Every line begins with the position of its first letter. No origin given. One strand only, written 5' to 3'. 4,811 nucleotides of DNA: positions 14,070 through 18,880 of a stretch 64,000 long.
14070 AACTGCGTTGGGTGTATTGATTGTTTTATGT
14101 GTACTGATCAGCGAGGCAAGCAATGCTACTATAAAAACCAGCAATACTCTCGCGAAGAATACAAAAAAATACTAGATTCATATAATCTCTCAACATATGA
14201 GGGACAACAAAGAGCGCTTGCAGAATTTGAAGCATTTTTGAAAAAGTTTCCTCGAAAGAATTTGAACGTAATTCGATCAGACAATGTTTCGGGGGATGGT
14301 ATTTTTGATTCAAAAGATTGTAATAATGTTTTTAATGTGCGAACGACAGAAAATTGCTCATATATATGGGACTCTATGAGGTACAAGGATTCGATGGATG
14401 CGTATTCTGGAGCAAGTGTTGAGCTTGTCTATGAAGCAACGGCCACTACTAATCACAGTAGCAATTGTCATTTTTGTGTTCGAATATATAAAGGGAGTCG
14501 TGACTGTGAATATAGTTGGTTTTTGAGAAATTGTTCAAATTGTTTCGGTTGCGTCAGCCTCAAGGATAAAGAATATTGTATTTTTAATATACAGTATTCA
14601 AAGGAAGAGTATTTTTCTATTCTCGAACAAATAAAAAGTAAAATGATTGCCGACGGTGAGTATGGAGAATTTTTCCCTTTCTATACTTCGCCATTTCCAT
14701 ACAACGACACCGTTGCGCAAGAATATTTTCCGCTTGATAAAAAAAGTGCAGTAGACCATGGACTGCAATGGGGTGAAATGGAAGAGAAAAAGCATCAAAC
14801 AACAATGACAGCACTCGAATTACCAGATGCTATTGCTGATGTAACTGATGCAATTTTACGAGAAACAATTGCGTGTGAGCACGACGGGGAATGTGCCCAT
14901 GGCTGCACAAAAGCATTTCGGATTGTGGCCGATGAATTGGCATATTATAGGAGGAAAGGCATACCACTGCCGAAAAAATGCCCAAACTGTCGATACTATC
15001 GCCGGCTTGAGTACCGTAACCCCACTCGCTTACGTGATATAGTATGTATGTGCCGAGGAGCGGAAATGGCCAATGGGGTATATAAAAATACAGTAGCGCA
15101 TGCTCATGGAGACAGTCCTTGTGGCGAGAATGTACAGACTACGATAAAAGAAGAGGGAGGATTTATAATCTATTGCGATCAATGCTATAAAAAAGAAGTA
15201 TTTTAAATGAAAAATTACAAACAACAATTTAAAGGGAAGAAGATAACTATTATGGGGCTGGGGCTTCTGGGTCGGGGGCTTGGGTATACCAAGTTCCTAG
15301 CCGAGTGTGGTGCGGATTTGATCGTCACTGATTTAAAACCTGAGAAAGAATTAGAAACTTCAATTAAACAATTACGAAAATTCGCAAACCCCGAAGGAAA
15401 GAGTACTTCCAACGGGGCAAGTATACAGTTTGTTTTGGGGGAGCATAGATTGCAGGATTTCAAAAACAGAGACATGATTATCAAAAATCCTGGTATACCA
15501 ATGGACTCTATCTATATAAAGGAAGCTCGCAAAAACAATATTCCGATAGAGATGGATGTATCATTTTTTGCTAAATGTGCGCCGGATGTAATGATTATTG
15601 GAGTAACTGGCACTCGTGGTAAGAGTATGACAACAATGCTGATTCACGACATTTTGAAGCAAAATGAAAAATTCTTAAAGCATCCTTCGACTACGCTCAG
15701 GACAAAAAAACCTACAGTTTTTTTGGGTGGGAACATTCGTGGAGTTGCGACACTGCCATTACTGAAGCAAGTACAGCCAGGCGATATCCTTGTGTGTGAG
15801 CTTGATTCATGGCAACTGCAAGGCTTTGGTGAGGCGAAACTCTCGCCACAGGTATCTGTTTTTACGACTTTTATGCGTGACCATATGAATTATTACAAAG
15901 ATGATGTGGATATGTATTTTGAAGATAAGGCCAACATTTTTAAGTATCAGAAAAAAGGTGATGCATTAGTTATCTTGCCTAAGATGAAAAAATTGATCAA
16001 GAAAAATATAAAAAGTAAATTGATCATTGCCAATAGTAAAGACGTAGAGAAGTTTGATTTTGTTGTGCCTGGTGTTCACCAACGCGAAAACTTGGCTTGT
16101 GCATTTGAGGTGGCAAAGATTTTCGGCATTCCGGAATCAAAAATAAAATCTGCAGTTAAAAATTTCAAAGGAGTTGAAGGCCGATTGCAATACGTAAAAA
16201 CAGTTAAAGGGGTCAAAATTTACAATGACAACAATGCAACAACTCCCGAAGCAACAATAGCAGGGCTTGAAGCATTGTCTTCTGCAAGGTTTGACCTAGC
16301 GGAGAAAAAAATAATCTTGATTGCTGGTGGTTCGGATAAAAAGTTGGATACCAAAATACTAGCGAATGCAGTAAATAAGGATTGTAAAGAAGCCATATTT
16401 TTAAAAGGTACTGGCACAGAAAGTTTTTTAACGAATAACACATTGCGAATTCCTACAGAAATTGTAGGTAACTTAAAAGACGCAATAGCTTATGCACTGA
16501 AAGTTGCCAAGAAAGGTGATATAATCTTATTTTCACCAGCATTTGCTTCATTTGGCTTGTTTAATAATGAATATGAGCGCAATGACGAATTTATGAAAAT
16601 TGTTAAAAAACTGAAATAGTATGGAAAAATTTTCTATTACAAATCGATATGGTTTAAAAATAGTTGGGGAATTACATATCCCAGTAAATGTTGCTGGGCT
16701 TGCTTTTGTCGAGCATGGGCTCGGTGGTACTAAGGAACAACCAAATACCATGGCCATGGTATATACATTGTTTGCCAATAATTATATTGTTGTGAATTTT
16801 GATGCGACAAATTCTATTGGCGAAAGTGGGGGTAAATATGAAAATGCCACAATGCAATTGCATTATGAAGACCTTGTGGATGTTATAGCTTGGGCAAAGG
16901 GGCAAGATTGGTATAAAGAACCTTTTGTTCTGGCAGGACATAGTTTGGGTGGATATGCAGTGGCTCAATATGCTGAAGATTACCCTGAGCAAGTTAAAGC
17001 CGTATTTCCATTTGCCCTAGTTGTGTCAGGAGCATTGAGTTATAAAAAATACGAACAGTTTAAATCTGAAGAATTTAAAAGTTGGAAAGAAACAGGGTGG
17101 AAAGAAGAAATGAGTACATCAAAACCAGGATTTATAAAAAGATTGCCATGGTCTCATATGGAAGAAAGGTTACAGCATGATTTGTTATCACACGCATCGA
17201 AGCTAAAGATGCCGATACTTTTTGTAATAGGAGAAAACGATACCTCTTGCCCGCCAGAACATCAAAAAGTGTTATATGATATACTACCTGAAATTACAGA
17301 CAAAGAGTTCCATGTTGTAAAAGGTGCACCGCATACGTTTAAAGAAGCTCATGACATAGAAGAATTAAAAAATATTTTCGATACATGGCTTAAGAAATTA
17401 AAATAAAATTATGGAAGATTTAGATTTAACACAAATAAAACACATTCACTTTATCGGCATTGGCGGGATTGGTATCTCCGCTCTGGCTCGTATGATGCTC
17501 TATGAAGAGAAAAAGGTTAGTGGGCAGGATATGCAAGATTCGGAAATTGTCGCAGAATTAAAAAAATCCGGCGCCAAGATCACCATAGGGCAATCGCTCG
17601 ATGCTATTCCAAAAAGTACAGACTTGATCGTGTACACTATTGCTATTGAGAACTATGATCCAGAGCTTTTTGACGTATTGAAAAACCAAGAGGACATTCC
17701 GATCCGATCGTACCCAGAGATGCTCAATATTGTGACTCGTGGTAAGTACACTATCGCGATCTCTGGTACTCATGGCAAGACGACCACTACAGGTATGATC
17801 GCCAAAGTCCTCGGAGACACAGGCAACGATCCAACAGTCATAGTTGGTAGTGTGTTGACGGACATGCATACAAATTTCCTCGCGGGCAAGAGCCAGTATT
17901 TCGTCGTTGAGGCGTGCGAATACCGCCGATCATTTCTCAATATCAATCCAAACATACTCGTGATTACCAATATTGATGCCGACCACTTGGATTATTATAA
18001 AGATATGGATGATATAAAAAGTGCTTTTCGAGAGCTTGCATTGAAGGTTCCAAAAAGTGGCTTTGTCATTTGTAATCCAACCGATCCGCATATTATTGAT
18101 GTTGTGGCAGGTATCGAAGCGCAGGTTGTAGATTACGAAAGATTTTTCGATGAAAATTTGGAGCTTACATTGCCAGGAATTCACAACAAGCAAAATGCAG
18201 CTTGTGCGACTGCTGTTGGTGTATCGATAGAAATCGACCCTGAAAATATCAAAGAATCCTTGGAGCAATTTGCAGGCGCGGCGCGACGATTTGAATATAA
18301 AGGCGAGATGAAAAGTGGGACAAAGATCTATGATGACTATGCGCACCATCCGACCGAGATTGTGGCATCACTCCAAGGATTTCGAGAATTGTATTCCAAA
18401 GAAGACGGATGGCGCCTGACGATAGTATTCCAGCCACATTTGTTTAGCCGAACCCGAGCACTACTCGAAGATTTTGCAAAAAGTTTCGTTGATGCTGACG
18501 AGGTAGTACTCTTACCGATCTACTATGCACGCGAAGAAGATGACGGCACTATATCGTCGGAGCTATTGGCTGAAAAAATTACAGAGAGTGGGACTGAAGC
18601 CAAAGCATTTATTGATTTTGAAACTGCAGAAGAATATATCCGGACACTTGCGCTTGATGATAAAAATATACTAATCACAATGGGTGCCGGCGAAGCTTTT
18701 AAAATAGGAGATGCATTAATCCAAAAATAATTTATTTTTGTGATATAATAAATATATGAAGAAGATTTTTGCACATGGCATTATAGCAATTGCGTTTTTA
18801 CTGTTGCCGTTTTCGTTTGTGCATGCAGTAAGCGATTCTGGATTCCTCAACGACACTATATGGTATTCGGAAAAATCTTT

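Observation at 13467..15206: A 579-aa Cys-rich protein with duplicated terminal zinc ribbons is inserted between murE and murD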

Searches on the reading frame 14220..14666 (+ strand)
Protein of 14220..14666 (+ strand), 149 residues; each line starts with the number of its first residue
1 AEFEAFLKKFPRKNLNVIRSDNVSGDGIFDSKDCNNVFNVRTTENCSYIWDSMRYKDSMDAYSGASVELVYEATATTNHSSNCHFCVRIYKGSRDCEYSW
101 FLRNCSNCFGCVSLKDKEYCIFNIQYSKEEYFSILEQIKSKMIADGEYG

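Call 52: search_protein_families(library=pfam, proteins=[window:14220-14666:+], max_evalue=10)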
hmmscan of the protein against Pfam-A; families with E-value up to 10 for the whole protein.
window:14220-14666:+ (149 aa): 2 families
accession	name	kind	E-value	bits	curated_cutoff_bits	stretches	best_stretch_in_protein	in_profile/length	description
PF17580.7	GBR_NSP5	-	0.045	14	25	1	27-83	22-77/176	Group B Rotavirus Non-structural protein 5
PF23322.1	PPIase_AIP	-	0.11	13.1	27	1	24-71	22-72/155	AH receptor-interacting protein, N-terminal FKBP-type PPIase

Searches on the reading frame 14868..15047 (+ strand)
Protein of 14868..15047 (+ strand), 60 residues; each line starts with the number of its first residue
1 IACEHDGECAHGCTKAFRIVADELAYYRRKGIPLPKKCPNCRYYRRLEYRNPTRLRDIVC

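Call 52: search_protein_families(library=pfam, proteins=[window:14868-15047:+], max_evalue=10)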
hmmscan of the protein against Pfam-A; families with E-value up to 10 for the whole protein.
window:14868-15047:+ (60 aa): 1 family
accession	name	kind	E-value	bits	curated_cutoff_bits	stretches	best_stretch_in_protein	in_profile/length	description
PF13451.12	zf_Tbcl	-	0.0027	18.1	24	1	12-46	9-44/48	Probable treble clef domain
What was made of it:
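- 14871..15044 (+): C-terminal treble-clef finger (residues 469-526; C470, C480, C505, C508) with a basic helix. PF13451 at 18.1 bits, E 0.003 (call 52).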

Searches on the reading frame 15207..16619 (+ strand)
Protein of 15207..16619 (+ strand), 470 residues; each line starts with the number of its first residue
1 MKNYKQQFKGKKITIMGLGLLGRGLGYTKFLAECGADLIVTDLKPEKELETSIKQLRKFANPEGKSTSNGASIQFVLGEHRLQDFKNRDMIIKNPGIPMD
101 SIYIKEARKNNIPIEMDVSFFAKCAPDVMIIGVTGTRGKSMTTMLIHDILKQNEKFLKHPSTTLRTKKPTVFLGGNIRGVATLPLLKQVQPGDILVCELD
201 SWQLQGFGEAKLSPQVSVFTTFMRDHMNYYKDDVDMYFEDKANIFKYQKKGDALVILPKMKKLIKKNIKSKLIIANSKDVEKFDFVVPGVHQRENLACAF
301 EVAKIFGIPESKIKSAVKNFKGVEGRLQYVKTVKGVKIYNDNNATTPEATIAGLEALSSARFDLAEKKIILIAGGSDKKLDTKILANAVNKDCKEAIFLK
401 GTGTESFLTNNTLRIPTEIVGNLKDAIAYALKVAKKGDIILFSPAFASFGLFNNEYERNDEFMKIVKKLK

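Call 3: search_protein_families(library=pfam, proteins=[window:15207-16619:+], max_evalue=0.1)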
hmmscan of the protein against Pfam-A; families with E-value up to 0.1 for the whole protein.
window:15207-16619:+ (470 aa): 5 families
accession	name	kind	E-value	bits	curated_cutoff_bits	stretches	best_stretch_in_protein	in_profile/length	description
PF08245.18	Mur_ligase_M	-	1.3e-14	55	24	1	133-271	1-141/200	Mur ligase middle domain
PF02875.26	Mur_ligase_C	-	2.8e-13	51.3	28.4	1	325-445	1-126/127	Mur ligase, glutamate ligase domain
PF21799.2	MurD-like_N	-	6.4e-08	33.2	27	1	11-114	1-86/88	Mur ligase MurD-like, N-terminal domain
PF00148.24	Oxidored_nitro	-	0.054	12.8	28.6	0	1-42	263-302/399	Nitrogenase component 1 type Oxidoreductase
PF02826.25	2-Hacid_dh_C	-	0.097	12.5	25.1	0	4-50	30-74/178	D-isomer specific 2-hydroxyacid dehydrogenase, NAD binding domain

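Call 4: search_protein_families(library=ncbifam, proteins=[window:15207-16619:+], max_evalue=0.1)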
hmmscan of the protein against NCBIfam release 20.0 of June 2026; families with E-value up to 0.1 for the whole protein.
window:15207-16619:+ (470 aa): 32 families (the best 25 are shown)
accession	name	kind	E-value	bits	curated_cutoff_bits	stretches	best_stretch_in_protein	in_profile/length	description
TIGR01087.1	murD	equivalog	6.3e-88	295.8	211.95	1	12-467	1-440/441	UDP-N-acetylmuramoyl-L-alanine--D-glutamate ligase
TIGR01082.1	murC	equivalog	4.2e-26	92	335.1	2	77-274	48-230/449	UDP-N-acetylmuramate--L-alanine ligase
NF053646.1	pMurD1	equivalog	9.4e-25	87.2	610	2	12-267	2-235/465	pseudomurein biosynthesis peptide ligase pMurD1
NF053645.1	pMurC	equivalog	1.1e-24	87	560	2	47-251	21-216/492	pseudomurein biosynthesis peptide ligase pMurC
NF053647.1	pMurD2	equivalog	5.5e-22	78.2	550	1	12-401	2-345/405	pseudomurein biosynthesis peptide ligase pMurD2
NF001124.0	PRK00139.1-2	equivalog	3e-21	75.7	476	2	120-256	102-241/500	UDP-N-acetylmuramoyl-L-alanyl-D-glutamate--2,6-diaminopimelate ligase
TIGR01085.1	murE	subfamily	1.1e-20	74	257.3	2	104-255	61-218/472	UDP-N-acetylmuramyl-tripeptide synthetase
NF001126.0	PRK00139.1-4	equivalog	2.6e-20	72.4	373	2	100-254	76-233/486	UDP-N-acetylmuramoyl-L-alanyl-D-glutamate--2,6-diaminopimelate ligase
NF008896.0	PRK11929.1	equivalog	6.9e-20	70.5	1023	2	100-256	84-244/965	bifunctional UDP-N-acetylmuramoyl-L-alanyl-D-glutamate--2,6-diaminopimelate ligase MurE/UDP-N-acetylmuramoyl-tripeptide--D-alanyl-D-alanine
NF033197.0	F430_CfbE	equivalog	2.1e-16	59.9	250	1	107-441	75-424/430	coenzyme F430 synthase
TIGR01143.1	murF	subfamily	3.8e-14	52.5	288.6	2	281-442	241-403/418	UDP-N-acetylmuramoyl-tripeptide--D-alanyl-D-alanine ligase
NF001123.0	PRK00139.1-1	equivalog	1.5e-11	43.7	586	2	116-255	95-237/493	UDP-N-acetylmuramoyl-L-alanyl-D-glutamate--2,6-diaminopimelate ligase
NF011171.0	PRK14573.1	equivalog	1.8e-10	39.3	1015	1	83-360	59-339/809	bifunctional UDP-N-acetylmuramate--L-alanine ligase/D-alanine--D-alanine ligase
NF010628.0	PRK14022.1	equivalog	1.1e-09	37.6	536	2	119-293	102-258/483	UDP-N-acetylmuramoyl-L-alanyl-D-glutamate--L-lysine ligase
NF053648.1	pMurE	equivalog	1.8e-09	36.8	600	2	121-154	91-124/464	pseudomurein biosynthesis peptide ligase pMurE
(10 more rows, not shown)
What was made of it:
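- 15207..16619 (+): murD; its ATG follows the TAA of the gene directly. TIGR01087 at 6e-88 (call 4).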

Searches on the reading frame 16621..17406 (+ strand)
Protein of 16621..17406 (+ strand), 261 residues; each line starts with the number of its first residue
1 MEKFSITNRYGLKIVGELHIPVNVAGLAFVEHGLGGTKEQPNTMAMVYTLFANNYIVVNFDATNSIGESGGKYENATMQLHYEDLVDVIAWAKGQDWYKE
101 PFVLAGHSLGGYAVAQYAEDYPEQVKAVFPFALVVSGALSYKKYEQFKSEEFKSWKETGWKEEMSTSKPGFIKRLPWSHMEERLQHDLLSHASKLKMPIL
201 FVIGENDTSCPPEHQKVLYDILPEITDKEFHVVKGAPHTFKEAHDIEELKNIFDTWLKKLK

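Call 3: search_protein_families(library=pfam, proteins=[window:16621-17406:+], max_evalue=0.1)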
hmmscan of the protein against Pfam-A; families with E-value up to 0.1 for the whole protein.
window:16621-17406:+ (261 aa): 20 families
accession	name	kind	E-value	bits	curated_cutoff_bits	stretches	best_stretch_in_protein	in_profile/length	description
PF12146.15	Hydrolase_4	-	9.6e-19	68.1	27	1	32-239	11-233/239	Serine aminopeptidase, S33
PF00326.27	Peptidase_S9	-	3.6e-12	46.7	22.6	1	47-259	7-208/213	Prolyl oligopeptidase family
PF02129.25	Peptidase_S15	-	2e-11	44.5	23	1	49-168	46-164/262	X-Pro dipeptidyl-peptidase (S15 family)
PF00561.26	Abhydrolase_1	-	4e-10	40.2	25.8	1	31-128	6-97/245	alpha/beta hydrolase fold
PF20408.4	Abhydrolase_11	-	1.2e-07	32.1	27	1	31-133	8-107/193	Alpha/beta hydrolase domain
PF01738.24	DLH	-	2.5e-06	27.7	21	1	189-246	136-194/217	Dienelactone hydrolase family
PF12697.13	Abhydrolase_6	-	1.2e-05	26.5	26.3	1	48-213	21-182/217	Alpha/beta hydrolase family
PF12695.13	Abhydrolase_5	-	3.6e-05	24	27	1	100-132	57-88/164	Alpha/beta hydrolase family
PF10230.15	LIDHydrolase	-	4.4e-05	23.8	27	1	94-129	78-114/262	Lipid-droplet associated hydrolase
PF00756.26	Esterase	-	9.8e-05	22.7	22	1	71-214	88-201/251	Putative esterase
PF12740.14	PETase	-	0.00012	22.1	28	1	192-259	164-231/263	PET hydrolase-like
PF03959.19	FSH1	-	0.00013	22.2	21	1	105-224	106-188/211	Serine hydrolase (FSH1)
PF07859.19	Abhydrolase_3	-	0.0022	18.2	25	1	80-240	47-208/210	alpha/beta hydrolase fold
PF06821.19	Ser_hydrolase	-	0.003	17.9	22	1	98-215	53-134/172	Serine hydrolase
PF00975.26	Thioesterase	-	0.0033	18.1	26.4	1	83-137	49-101/226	Thioesterase domain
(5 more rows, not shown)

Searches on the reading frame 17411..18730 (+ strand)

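Call 3: search_protein_families(library=pfam, proteins=[window:17411-18730:+], max_evalue=0.1)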
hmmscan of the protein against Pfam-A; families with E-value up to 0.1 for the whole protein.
window:17411-18730:+ (439 aa): 3 families
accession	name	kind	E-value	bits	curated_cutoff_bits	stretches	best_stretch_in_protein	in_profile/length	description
PF08245.18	Mur_ligase_M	-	4.5e-23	82.7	24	1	117-242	1-145/200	Mur ligase middle domain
PF02875.26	Mur_ligase_C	-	1.5e-18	68.3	28.4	1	292-427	1-127/127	Mur ligase, glutamate ligase domain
PF01225.30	Mur_ligase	-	5.2e-16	59.2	21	1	11-113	1-95/95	Mur ligase family, catalytic domain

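Call 4: search_protein_families(library=ncbifam, proteins=[window:17411-18730:+], max_evalue=0.1)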
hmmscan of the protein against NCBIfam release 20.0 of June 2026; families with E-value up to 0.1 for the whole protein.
window:17411-18730:+ (439 aa): 29 families (the best 25 are shown)
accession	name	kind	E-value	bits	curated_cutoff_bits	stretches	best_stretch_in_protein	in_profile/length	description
TIGR01082.1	murC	equivalog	1.1e-125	420.2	335.1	2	11-242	1-230/449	UDP-N-acetylmuramate--L-alanine ligase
NF011171.0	PRK14573.1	equivalog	3.6e-78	263.3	1015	2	9-228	4-220/809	bifunctional UDP-N-acetylmuramate--L-alanine ligase/D-alanine--D-alanine ligase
TIGR01081.1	mpl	equivalog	1.3e-47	162.8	388.7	2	11-232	1-229/448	UDP-N-acetylmuramate:L-alanyl-gamma-D-glutamyl-meso-diaminopimelate ligase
NF053645.1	pMurC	equivalog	2.7e-32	112.1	560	3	14-142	3-132/492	pseudomurein biosynthesis peptide ligase pMurC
TIGR01087.1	murD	equivalog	3.8e-25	88.9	211.95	1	12-325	2-339/441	UDP-N-acetylmuramoyl-L-alanine--D-glutamate ligase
NF053647.1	pMurD2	equivalog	1.1e-21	77.2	550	1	15-295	6-281/405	pseudomurein biosynthesis peptide ligase pMurD2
NF008896.0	PRK11929.1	equivalog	1.7e-17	62.6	1023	3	250-340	302-391/965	bifunctional UDP-N-acetylmuramoyl-L-alanyl-D-glutamate--2,6-diaminopimelate ligase MurE/UDP-N-acetylmuramoyl-tripeptide--D-alanyl-D-alanine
NF001126.0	PRK00139.1-4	equivalog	1.8e-17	63.1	373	2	235-339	276-373/486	UDP-N-acetylmuramoyl-L-alanyl-D-glutamate--2,6-diaminopimelate ligase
NF053648.1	pMurE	equivalog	1.1e-16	60.6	600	2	178-328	188-352/464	pseudomurein biosynthesis peptide ligase pMurE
NF001124.0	PRK00139.1-2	equivalog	2.2e-16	59.7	476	2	249-340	297-383/500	UDP-N-acetylmuramoyl-L-alanyl-D-glutamate--2,6-diaminopimelate ligase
TIGR01143.1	murF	subfamily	1.2e-15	57.5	288.6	1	114-326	76-320/418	UDP-N-acetylmuramoyl-tripeptide--D-alanyl-D-alanine ligase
TIGR01085.1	murE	subfamily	1.3e-14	54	257.3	2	247-340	275-364/472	UDP-N-acetylmuramyl-tripeptide synthetase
NF053646.1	pMurD1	equivalog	9.1e-11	41.1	610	2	260-326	285-350/465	pseudomurein biosynthesis peptide ligase pMurD1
NF001123.0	PRK00139.1-1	equivalog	6.4e-10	38.3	586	2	181-209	198-226/493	UDP-N-acetylmuramoyl-L-alanyl-D-glutamate--2,6-diaminopimelate ligase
NF010623.0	PRK14016.1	subfamily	7.5e-10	37.6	877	2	257-392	684-816/871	cyanophycin synthetase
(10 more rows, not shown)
